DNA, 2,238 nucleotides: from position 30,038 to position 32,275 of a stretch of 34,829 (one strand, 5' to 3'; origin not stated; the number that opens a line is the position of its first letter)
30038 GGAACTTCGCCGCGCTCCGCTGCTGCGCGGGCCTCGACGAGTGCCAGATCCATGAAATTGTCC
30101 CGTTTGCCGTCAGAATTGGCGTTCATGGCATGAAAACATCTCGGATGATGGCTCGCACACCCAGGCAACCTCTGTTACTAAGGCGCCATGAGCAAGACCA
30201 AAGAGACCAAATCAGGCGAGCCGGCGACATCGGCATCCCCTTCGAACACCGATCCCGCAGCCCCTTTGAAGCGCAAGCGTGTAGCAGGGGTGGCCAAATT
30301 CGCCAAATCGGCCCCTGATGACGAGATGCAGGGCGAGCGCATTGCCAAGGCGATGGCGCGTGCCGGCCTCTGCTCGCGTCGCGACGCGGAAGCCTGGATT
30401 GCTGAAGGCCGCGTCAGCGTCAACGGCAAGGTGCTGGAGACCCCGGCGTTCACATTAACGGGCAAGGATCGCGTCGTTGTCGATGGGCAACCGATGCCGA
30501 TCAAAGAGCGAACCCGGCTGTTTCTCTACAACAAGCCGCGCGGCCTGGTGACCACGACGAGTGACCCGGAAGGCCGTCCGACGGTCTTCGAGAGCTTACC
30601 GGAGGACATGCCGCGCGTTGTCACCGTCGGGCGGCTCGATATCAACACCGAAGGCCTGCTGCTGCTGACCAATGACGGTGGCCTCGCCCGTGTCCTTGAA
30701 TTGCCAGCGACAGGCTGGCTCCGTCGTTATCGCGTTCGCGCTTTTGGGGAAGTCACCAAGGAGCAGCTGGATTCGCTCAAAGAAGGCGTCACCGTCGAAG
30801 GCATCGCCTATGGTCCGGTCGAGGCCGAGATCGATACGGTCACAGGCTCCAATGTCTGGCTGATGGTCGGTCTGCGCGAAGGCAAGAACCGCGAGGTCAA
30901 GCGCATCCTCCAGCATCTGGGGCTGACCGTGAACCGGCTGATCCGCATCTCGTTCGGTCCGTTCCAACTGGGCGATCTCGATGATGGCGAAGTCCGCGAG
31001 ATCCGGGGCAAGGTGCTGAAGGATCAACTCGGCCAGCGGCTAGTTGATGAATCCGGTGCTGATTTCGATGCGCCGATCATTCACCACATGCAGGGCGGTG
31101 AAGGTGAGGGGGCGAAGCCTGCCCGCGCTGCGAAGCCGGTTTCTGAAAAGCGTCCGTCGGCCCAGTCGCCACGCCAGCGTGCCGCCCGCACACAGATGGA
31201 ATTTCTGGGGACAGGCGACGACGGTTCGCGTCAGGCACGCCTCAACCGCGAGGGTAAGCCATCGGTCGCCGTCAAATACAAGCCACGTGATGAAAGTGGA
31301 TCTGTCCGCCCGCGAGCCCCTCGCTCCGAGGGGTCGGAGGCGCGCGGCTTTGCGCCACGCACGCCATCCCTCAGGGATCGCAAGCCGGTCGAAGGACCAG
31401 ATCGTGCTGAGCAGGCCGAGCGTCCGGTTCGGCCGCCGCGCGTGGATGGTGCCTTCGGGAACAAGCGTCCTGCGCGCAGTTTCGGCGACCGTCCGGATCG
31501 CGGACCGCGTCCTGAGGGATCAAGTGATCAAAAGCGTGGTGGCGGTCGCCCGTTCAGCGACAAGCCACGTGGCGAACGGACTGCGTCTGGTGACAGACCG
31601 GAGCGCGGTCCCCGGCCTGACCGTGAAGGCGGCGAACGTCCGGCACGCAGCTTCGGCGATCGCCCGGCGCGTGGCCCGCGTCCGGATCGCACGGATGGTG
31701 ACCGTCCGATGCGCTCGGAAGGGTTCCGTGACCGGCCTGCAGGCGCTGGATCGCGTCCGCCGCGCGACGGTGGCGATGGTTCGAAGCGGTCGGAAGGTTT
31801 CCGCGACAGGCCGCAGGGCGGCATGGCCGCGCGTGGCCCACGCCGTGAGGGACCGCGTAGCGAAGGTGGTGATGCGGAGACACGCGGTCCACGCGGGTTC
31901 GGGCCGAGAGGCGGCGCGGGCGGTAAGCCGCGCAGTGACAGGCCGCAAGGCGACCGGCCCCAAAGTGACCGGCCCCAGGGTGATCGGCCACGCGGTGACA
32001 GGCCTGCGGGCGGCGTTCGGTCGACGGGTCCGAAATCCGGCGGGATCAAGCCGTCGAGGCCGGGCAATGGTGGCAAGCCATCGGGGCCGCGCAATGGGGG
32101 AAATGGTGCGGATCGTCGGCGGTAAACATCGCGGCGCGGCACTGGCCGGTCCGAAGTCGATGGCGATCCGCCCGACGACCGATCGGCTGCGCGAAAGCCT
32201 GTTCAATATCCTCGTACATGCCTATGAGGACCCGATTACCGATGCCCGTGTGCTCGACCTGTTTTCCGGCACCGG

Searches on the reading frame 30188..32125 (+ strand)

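Call 33: search_protein_families(library=pfam, proteins=[window:30188-32125:+], max_evalue=0.00001)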
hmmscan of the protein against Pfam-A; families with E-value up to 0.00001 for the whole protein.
window:30188-32125:+ (645 aa): 2 families
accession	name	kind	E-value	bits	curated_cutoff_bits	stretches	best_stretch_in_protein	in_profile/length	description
PF00849.27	PseudoU_synth_2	-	6.3e-12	46.4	26.8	1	111-243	2-152/152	RNA pseudouridylate synthase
PF01479.30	S4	-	9.3e-12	44.9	22.8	1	50-96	1-48/48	S4 domain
